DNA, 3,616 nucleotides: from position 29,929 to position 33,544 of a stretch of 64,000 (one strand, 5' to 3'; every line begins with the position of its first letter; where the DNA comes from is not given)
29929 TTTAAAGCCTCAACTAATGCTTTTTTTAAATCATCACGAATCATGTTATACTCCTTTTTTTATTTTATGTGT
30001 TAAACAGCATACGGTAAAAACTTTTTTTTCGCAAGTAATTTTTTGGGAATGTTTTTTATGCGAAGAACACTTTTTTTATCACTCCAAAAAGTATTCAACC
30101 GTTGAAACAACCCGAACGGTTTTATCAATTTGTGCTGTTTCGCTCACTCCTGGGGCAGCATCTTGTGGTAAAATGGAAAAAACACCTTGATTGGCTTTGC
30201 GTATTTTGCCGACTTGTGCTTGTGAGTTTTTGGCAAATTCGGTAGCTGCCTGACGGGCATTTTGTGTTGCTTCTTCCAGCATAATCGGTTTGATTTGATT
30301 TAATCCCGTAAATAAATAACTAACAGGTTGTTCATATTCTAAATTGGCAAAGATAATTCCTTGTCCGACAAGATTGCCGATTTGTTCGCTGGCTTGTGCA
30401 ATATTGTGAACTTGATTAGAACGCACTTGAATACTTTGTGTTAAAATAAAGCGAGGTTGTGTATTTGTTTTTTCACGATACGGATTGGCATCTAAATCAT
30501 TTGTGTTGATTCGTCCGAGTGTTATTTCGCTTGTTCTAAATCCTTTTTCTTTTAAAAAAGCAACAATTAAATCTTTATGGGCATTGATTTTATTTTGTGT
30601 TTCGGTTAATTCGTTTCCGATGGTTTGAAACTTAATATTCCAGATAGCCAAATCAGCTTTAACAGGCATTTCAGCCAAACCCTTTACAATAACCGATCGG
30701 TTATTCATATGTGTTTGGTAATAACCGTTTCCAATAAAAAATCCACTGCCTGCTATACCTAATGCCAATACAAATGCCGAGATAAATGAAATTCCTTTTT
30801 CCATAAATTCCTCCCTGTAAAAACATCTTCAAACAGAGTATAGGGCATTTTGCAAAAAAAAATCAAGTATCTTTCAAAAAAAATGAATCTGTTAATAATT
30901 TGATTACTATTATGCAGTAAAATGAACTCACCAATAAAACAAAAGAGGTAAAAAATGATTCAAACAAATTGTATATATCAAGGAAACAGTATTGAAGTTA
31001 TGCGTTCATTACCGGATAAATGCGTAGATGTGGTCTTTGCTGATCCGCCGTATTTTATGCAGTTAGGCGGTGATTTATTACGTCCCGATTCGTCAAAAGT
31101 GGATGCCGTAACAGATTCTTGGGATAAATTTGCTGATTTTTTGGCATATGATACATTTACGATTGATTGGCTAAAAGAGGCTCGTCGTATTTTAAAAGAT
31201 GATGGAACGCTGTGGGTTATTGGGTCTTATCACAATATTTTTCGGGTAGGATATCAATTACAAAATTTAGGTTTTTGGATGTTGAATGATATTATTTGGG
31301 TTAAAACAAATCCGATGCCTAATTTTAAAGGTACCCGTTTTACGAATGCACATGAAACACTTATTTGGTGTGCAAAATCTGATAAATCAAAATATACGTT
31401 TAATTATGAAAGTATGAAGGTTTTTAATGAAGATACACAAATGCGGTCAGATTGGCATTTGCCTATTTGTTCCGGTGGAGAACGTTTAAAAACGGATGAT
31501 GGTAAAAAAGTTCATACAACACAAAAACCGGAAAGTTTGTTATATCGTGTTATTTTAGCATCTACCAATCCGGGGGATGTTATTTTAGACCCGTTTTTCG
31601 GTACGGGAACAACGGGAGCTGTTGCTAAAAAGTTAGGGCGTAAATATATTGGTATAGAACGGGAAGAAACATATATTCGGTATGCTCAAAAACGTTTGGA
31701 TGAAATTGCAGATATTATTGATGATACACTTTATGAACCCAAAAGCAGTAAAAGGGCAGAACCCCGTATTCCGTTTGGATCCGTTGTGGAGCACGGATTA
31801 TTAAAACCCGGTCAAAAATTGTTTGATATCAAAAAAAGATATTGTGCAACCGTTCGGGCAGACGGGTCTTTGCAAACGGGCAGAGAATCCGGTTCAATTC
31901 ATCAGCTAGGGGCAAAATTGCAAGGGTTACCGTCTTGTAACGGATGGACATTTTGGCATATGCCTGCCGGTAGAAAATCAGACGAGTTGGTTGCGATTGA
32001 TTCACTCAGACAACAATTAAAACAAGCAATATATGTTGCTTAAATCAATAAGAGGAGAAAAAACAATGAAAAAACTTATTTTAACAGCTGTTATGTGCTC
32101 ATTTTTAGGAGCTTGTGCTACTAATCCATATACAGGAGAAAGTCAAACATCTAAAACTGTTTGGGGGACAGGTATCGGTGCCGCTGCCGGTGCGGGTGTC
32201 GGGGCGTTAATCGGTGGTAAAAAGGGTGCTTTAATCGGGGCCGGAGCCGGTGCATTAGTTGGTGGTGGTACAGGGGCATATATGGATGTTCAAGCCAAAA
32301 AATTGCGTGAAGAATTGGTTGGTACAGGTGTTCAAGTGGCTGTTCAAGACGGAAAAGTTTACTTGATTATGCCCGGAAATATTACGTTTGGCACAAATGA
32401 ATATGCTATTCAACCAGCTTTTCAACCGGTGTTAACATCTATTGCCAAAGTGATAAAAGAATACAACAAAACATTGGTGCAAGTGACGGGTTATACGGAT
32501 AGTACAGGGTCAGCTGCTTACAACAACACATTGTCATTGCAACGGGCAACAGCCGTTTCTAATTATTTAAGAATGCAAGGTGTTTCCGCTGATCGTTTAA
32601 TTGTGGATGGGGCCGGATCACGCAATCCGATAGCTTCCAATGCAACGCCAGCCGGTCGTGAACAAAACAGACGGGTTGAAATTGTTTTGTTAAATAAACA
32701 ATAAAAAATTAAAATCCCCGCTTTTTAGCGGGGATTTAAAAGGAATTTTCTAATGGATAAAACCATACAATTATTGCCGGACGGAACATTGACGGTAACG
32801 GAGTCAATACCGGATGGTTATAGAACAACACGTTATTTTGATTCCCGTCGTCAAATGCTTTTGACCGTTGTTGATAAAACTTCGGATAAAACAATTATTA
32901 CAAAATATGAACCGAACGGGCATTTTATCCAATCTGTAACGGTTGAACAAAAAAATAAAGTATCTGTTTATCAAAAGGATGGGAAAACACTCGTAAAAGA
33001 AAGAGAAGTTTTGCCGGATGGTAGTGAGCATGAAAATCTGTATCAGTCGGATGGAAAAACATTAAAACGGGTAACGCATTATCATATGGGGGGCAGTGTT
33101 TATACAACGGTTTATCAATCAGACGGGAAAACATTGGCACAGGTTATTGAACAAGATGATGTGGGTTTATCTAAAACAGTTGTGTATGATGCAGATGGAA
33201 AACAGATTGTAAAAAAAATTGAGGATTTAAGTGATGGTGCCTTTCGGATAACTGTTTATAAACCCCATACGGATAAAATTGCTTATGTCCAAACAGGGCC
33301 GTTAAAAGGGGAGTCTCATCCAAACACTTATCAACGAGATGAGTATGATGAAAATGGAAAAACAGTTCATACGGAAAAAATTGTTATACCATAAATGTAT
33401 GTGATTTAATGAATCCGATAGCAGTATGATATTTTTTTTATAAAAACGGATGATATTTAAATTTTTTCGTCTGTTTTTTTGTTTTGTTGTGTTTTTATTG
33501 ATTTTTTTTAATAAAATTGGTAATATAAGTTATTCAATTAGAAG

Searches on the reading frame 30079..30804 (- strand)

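Call 30: search_protein_families(library=pfam, proteins=[window:30079-30804:-], max_evalue=0.001)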
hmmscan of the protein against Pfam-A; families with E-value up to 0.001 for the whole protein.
window:30079-30804:- (241 aa): 1 family
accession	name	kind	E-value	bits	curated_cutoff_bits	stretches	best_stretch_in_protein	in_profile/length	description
PF04402.19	SIMPL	-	1.1e-19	72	25.2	1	39-233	2-200/205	Protein of unknown function (DUF541)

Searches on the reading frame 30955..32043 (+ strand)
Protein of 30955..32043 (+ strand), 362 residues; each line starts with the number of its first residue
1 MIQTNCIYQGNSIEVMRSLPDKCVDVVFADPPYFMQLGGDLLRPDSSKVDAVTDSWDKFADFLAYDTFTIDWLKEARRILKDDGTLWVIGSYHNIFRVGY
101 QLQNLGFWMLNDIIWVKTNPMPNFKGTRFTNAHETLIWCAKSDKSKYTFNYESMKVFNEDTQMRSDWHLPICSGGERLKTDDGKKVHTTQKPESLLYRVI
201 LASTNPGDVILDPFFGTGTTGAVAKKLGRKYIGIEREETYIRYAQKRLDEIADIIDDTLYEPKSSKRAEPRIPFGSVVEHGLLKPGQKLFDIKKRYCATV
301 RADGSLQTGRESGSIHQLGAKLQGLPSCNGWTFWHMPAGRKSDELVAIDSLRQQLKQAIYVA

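Call 30: search_protein_families(library=pfam, proteins=[window:30955-32043:+], max_evalue=0.001)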
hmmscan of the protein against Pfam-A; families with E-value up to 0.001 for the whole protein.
window:30955-32043:+ (362 aa): 3 families
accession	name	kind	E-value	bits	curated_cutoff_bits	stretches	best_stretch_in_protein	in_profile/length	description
PF01555.25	N6_N4_Mtase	-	1.2e-69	235.1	26.7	1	24-246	1-221/221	DNA methylase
PF18755.6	RAMA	-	5.4e-17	62.1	35.2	1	263-357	10-103/107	Restriction Enzyme Adenine Methylase Associated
PF13847.12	Methyltransf_31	-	0.00083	19.5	27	0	206-249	3-49/145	Methyltransferase domain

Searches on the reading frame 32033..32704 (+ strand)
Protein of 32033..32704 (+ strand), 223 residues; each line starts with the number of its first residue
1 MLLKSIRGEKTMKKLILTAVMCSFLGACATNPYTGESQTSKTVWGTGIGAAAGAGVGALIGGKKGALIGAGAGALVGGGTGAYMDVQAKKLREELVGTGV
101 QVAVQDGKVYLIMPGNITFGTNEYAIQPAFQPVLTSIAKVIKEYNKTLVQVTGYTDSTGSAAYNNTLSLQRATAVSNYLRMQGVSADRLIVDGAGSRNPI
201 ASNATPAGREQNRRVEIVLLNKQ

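Call 30: search_protein_families(library=pfam, proteins=[window:32033-32704:+], max_evalue=0.001)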
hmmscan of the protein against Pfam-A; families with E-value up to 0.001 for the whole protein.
window:32033-32704:+ (223 aa): 4 families
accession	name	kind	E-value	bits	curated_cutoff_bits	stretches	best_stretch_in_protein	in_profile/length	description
PF00691.25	OmpA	-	8.6e-24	84.2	27.2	1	118-213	1-98/98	OmpA family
PF13441.11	Gly-zipper_YMGG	-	9e-09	35.4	28.9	1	41-83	2-45/45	YMGG-like Gly-zipper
PF13488.11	Gly-zipper_Omp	-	1.9e-07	31.3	25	1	45-87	2-45/46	Glycine zipper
PF05433.20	Rick_17kDa_Anti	-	1.4e-05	25.4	24.2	1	44-84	1-42/43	Glycine zipper 2TM domain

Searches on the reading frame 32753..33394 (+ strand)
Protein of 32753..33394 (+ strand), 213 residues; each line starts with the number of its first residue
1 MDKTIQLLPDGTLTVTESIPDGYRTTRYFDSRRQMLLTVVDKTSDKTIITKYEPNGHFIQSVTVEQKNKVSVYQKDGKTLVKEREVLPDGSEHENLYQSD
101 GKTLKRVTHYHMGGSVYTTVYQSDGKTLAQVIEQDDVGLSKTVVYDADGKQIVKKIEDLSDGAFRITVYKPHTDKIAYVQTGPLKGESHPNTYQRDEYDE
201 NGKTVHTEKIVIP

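Call 11: search_protein_families(library=pfam, proteins=[window:32753-33394:+], max_evalue=0.01)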
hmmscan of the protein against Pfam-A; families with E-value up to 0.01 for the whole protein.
window:32753-33394:+ (213 aa): 2 families
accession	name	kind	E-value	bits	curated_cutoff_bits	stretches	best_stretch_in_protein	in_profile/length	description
PF11178.13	DUF2963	-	5.5e-07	29.3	22.6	1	97-135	1-41/52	Protein of unknown function (DUF2963)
PF25175.1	Beta-prop_WDR5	-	0.0029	17.3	250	0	9-80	146-214/296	WDR5 beta-propeller domain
